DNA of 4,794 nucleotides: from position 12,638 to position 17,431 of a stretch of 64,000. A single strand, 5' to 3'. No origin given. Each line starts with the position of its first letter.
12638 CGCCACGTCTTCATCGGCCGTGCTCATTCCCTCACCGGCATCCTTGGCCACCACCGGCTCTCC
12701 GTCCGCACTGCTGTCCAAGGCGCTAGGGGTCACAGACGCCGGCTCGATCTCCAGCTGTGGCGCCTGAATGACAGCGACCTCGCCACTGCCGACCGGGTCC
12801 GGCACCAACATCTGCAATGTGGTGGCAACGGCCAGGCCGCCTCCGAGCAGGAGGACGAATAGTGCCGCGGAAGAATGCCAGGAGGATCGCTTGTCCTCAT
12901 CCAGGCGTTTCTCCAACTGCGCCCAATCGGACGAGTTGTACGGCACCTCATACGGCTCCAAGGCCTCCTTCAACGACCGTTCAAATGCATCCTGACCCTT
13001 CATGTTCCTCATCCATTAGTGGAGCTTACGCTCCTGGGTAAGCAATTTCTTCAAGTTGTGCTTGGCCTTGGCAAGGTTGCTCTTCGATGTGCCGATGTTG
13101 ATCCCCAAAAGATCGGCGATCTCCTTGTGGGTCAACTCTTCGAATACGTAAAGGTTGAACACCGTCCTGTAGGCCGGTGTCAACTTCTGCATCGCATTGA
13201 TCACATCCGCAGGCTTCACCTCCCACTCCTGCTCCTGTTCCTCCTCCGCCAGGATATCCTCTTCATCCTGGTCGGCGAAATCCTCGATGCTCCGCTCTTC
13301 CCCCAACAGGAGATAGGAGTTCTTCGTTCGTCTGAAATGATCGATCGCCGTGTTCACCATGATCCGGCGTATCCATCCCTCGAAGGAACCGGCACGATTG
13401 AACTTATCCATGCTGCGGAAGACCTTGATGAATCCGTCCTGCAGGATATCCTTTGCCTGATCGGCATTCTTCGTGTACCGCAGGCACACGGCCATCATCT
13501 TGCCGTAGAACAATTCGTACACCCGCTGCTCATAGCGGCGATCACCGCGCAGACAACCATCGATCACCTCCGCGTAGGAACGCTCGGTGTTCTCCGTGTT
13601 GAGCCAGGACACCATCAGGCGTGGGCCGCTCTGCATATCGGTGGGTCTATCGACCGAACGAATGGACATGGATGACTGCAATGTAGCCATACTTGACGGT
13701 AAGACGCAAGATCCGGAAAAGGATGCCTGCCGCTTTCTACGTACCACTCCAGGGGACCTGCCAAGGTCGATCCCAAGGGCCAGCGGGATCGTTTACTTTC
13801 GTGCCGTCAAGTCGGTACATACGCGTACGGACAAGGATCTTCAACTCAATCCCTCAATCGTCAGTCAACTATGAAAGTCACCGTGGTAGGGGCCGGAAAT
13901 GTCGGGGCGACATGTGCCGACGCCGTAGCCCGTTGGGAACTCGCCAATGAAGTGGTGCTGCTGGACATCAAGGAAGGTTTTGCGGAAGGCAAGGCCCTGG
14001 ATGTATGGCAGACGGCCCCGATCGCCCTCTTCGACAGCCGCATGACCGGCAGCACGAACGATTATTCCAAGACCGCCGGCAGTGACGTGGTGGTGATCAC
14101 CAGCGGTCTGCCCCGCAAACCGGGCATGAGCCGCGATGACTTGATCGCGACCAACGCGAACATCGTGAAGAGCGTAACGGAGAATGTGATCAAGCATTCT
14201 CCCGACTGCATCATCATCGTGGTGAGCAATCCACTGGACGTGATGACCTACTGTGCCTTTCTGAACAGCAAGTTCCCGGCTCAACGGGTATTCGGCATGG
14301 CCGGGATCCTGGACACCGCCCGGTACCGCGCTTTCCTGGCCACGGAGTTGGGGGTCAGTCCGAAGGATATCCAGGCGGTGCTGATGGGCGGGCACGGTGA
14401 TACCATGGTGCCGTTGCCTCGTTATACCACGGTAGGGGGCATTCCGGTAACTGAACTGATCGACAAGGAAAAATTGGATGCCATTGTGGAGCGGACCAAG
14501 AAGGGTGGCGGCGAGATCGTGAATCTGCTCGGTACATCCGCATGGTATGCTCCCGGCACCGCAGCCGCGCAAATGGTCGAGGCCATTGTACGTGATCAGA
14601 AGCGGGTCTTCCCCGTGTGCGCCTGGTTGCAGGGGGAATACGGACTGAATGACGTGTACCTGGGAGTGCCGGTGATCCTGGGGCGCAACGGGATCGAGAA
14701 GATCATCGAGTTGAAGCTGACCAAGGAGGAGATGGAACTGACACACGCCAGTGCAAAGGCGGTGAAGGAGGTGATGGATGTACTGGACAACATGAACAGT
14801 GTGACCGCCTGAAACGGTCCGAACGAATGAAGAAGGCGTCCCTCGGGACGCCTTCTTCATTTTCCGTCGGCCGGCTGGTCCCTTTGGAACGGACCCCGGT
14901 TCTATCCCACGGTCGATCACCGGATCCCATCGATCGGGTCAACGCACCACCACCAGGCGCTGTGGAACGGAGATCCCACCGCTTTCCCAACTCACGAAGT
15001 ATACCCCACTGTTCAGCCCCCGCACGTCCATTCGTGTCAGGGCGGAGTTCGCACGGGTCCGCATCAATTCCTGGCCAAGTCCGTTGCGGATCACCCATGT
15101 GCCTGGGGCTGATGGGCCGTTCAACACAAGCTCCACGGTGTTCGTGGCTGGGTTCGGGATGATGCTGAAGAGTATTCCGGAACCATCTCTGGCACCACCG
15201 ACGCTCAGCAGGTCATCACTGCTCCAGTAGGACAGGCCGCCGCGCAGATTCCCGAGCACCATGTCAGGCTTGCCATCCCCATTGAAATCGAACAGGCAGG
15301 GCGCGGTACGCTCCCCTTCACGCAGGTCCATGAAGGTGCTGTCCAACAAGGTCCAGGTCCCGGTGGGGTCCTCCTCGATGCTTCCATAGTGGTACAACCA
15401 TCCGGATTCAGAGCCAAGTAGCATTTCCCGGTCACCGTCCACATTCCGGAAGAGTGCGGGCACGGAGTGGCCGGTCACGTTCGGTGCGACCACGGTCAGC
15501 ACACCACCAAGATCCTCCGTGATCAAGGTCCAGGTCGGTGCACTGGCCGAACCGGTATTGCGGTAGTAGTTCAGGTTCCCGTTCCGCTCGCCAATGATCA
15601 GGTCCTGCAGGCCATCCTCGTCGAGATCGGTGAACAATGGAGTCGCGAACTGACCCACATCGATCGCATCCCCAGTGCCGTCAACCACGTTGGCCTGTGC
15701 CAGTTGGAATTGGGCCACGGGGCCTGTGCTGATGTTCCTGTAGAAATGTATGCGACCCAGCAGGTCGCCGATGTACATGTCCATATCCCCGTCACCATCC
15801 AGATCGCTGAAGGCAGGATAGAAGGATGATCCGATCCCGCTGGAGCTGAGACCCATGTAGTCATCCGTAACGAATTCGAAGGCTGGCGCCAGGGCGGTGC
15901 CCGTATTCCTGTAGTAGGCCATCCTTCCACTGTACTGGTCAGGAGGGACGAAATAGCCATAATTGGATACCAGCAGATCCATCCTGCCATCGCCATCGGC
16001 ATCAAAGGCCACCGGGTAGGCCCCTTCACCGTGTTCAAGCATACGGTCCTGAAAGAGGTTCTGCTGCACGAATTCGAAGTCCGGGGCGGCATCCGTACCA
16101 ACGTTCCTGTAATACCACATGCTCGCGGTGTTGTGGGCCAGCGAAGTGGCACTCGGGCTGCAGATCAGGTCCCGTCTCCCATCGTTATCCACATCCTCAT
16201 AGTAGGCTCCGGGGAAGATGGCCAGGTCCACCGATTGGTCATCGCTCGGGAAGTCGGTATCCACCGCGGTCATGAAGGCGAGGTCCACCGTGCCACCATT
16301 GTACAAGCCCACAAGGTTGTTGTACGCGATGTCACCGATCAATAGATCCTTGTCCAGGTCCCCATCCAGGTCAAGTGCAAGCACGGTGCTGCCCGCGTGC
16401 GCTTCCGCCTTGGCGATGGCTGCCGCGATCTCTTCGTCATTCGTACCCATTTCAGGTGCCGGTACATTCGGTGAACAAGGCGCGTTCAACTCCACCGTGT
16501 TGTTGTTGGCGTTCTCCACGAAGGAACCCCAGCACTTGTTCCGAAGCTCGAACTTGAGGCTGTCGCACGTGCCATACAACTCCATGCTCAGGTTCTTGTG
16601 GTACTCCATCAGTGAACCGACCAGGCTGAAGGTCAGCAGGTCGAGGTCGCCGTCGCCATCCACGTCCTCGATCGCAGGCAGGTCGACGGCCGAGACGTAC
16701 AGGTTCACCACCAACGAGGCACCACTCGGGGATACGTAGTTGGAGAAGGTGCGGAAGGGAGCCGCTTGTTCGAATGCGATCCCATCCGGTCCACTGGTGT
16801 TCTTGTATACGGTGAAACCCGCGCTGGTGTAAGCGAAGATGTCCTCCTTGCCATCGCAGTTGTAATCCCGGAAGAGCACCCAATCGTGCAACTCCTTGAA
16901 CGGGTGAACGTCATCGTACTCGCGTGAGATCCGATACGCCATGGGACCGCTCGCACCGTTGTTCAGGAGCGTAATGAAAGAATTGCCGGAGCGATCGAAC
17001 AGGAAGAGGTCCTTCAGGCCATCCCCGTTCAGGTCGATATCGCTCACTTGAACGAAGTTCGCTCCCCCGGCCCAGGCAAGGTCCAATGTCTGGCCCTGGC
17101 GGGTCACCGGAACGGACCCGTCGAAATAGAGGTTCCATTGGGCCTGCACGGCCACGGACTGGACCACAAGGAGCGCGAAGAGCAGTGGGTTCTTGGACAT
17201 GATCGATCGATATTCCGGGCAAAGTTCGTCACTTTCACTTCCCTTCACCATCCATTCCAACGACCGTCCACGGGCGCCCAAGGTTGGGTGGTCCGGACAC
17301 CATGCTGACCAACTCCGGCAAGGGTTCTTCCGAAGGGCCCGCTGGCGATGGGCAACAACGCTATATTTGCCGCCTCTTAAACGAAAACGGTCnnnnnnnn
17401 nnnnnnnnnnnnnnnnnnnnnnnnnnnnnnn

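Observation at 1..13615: One-strand locus: ECF sigma, then a PKD/T9SS-B-CTD membrane protein, then two giant paralogous T9SS type-B adhesins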

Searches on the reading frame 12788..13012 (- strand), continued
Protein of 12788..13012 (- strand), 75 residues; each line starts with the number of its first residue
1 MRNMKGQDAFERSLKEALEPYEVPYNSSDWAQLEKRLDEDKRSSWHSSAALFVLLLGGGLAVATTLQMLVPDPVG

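Call 88: find_encoding_contigs(protein=P0277, flank=8000, max_places=3)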
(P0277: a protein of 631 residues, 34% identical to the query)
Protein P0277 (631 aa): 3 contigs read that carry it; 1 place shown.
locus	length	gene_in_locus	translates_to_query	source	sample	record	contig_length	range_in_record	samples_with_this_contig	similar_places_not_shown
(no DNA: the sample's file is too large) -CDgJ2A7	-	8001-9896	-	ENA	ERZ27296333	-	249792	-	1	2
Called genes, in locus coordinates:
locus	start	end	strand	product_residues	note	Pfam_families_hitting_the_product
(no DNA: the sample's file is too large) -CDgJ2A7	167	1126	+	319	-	PF18962:Por_Secre_tail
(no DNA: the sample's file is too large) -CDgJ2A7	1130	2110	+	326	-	PF06452:CBM9_1, PF16011:CBM9_2 (weak), PF18962:Por_Secre_tail (weak)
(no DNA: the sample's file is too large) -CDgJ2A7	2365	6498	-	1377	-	PF13585:CHU_C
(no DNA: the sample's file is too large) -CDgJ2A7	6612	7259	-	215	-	PF05430:Methyltransf_30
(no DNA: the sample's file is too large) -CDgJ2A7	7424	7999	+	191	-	PF07638:Sigma70_ECF, PF04542:Sigma70_r2, PF04545:Sigma70_r4 (faint), PF08281:Sigma70_r4_2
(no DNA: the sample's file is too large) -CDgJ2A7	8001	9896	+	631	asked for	PF11751:PorP_SprF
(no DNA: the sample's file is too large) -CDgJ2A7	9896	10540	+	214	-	PF13585:CHU_C (weak)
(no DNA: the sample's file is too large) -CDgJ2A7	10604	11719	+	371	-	PF04389:Peptidase_M28 (faint), PF05343:Peptidase_M42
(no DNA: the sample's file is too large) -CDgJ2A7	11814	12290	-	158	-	PF13414:TPR_11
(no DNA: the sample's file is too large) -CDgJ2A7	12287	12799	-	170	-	PF16271:DUF4924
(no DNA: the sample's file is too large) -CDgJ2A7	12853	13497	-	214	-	PF03938:OmpH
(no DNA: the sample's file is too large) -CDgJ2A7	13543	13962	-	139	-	PF09345:SiaC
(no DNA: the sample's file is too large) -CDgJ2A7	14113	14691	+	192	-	PF04336:ACP_PD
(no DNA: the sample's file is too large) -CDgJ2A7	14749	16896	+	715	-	PF05572:Peptidase_M43, PF00801:PKD (weak), PF18911:PKD_4 (weak), PF18962:Por_Secre_tail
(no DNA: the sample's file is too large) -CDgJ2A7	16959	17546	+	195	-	PF00515:TPR_1 (faint), PF07719:TPR_2 (faint), PF13431:TPR_17 (faint), PF13414:TPR_11 (weak)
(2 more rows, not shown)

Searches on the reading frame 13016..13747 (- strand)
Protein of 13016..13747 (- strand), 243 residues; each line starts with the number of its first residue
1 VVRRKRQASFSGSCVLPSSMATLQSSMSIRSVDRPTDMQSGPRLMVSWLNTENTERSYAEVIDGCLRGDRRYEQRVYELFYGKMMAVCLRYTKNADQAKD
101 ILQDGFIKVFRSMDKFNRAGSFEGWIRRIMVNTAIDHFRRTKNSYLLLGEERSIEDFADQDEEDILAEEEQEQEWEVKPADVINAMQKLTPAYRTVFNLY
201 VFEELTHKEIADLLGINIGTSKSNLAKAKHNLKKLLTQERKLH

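Call 5: search_protein_families(library=pfam, proteins=[window:13016-13747:-], max_evalue=0.01)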
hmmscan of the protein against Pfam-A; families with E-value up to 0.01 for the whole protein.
window:13016-13747:- (243 aa): 4 families
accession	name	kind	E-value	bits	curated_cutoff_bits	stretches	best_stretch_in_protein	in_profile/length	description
PF04542.20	Sigma70_r2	-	1.4e-16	60.5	24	1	77-142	2-69/71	Sigma-70 region 2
PF08281.18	Sigma70_r4_2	-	2.2e-14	53.2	25.7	1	182-229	4-51/54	Sigma-70, region 4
PF04545.22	Sigma70_r4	-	4.6e-08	32.9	24.1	1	185-234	1-50/50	Sigma-70, region 4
PF07638.17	Sigma70_ECF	-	0.00012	22.5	21.1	1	60-234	6-181/185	ECF sigma factor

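Call 6: search_protein_families(library=ncbifam, proteins=[window:13016-13747:-], max_evalue=0.01)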
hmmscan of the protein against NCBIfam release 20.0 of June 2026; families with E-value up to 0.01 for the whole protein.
window:13016-13747:- (243 aa): 101 families (the best 25 are shown)
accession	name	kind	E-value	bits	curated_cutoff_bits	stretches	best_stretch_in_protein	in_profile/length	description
TIGR02937.1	sigma70-ECF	superfamily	6.5e-30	103.9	42.9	1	75-236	5-165/165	sigma-70 family RNA polymerase sigma factor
NF007223.0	PRK09641.1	equivalog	4.4e-26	91.9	209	1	60-237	7-185/187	RNA polymerase sigma factor SigW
TIGR02985.1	Sig70_bacteroi1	subfamily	3.2e-25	89.2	126.4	1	75-235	5-161/162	RNA polymerase sigma-70 factor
NF009174.0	PRK12522.1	equivalog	2.1e-24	86.4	217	1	80-237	12-168/175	RNA polymerase sigma factor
NF009171.0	PRK12518.1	equivalog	2.3e-24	86.2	208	1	49-239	5-187/191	RNA polymerase sigma factor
TIGR02983.1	SigE-fam_strep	subfamily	2.7e-24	85.9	141.55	1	79-238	14-160/162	SigE family RNA polymerase sigma factor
NF006930.0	PRK09415.1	subfamily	4.9e-24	85.1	198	1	82-238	27-177/179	RNA polymerase factor sigma C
NF004113.0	PRK05602.1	equivalog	9e-24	84.3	208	1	66-240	40-205/211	RNA polymerase sigma factor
TIGR02954.1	Sig70_famx3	hypoth_equivalog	1.3e-23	83.6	188.5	1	75-238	20-169/170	RNA polymerase sigma-70 factor, TIGR02954 family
NF007229.0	PRK09647.1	equivalog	1.3e-23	83.5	265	1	85-240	58-206/220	RNA polymerase sigma factor SigE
NF053879.1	RNAPolSigSigVBac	equivalog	2.8e-23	82.3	190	1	86-240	19-159/160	RNA polymerase sigma factor SigV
TIGR02948.1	SigW_bacill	equivalog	5.5e-23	82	243.1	1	66-236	13-184/187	RNA polymerase sigma factor SigW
NF058625.1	sigma_PG0214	equivalog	8.5e-23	80.9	130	1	74-240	8-165/170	GFO_1088 family ECF-type sigma factor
NF008888.0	PRK11922.1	equivalog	1.2e-22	80.7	204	1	92-238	51-198/231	RNA polymerase sigma factor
TIGR02950.1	SigM_subfam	subfamily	9.2e-22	77.6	147.95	1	76-236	5-158/159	RNA polymerase sigma factor, SigM family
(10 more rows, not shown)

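Call 36: find_homologous_proteins(query=window:13016-13690:-)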
Query window:13016-13690:- (224 aa): 7944 proteins with E <= 0.001 among 8000 candidates; the best 120 are listed.
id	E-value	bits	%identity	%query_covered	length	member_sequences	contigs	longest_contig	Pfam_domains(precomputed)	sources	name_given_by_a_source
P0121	2.4e-123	428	88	96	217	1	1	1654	PF04545.23,PF04542.21,PF08281.19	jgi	jgi:RNA polymerase sigma-70 factor (ECF subfamily)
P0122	6.5e-118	410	91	88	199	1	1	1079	PF04545.23,PF04542.21,PF08281.19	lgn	-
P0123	1.9e-117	408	91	88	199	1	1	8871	PF04545.23,PF04542.21,PF08281.19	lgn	-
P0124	5.1e-112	391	78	92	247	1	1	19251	PF04545.23,PF04542.21,PF08281.19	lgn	-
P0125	1.5e-111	389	82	92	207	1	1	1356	PF04545.23,PF04542.21,PF08281.19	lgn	-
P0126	4.9e-111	387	77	97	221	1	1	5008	PF07638.18,PF04545.23,PF04542.21,PF08281.19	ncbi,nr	ncbi:MAG: sigma-70 family RNA polymerase sigma factor [Bacteroidota bacterium]|nr:sigma-70 family RN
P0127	7.6e-111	387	77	100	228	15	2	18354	PF04545.23,PF04542.21,PF08281.19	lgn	-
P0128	8.0e-111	387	77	100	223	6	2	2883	PF04545.23,PF04542.21,PF08281.19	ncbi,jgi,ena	-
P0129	8.4e-111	387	78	100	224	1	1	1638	PF04545.23,PF04542.21,PF08281.19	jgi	jgi:RNA polymerase sigma factor (sigma-70 family)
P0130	1.5e-110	386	81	86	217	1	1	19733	PF04545.23,PF04542.21,PF08281.19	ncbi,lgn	-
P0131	3.0e-110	385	79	100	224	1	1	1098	PF07638.18,PF04545.23,PF04542.21,PF08281.19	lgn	-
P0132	3.4e-110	385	80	95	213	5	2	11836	PF07638.18,PF04545.23,PF04542.21,PF08281.19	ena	-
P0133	3.7e-110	385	81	95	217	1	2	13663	PF04545.23,PF04542.21,PF08281.19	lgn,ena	-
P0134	5.6e-110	384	77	99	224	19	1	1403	PF04545.23,PF04542.21,PF08281.19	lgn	-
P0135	6.0e-110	384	80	86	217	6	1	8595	PF04545.23,PF04542.21,PF08281.19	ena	-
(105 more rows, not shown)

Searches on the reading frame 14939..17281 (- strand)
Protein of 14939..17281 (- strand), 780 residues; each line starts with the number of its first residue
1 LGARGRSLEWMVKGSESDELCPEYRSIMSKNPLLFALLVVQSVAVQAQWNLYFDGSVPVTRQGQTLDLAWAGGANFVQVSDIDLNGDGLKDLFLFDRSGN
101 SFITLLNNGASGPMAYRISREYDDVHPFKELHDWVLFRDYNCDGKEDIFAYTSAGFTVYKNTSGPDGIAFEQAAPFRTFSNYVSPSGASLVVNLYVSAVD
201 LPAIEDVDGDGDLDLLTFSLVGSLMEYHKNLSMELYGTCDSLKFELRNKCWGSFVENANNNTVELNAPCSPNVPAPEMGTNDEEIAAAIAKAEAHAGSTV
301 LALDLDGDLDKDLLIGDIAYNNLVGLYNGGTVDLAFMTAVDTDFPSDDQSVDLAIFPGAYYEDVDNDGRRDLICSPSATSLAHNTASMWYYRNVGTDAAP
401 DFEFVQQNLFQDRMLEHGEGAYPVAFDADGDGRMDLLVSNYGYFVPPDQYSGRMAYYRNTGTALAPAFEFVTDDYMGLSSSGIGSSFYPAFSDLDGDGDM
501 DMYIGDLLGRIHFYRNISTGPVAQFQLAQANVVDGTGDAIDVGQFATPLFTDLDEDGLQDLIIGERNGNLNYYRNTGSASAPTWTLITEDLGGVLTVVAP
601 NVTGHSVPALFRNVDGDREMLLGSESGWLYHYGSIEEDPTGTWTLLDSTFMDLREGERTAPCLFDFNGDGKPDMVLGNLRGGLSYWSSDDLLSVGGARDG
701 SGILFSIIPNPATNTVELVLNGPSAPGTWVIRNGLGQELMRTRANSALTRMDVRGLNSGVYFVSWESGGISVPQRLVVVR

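Call 48: search_protein_families(library=pfam, proteins=[window:14939-17281:-], max_evalue=0.001)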
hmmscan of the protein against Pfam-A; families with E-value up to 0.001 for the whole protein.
window:14939-17281:- (780 aa): 3 families
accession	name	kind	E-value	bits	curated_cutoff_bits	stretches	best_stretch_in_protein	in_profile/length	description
PF13517.12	FG-GAP_3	-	4e-32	111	26.9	4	363-438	1-61/61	FG-GAP-like repeat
PF01839.29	FG-GAP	-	6e-14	52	22.1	0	425-453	8-33/37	FG-GAP repeat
PF18962.6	Por_Secre_tail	-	2.7e-06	28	27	1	707-778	1-75/75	Secretion system C-terminal sorting domain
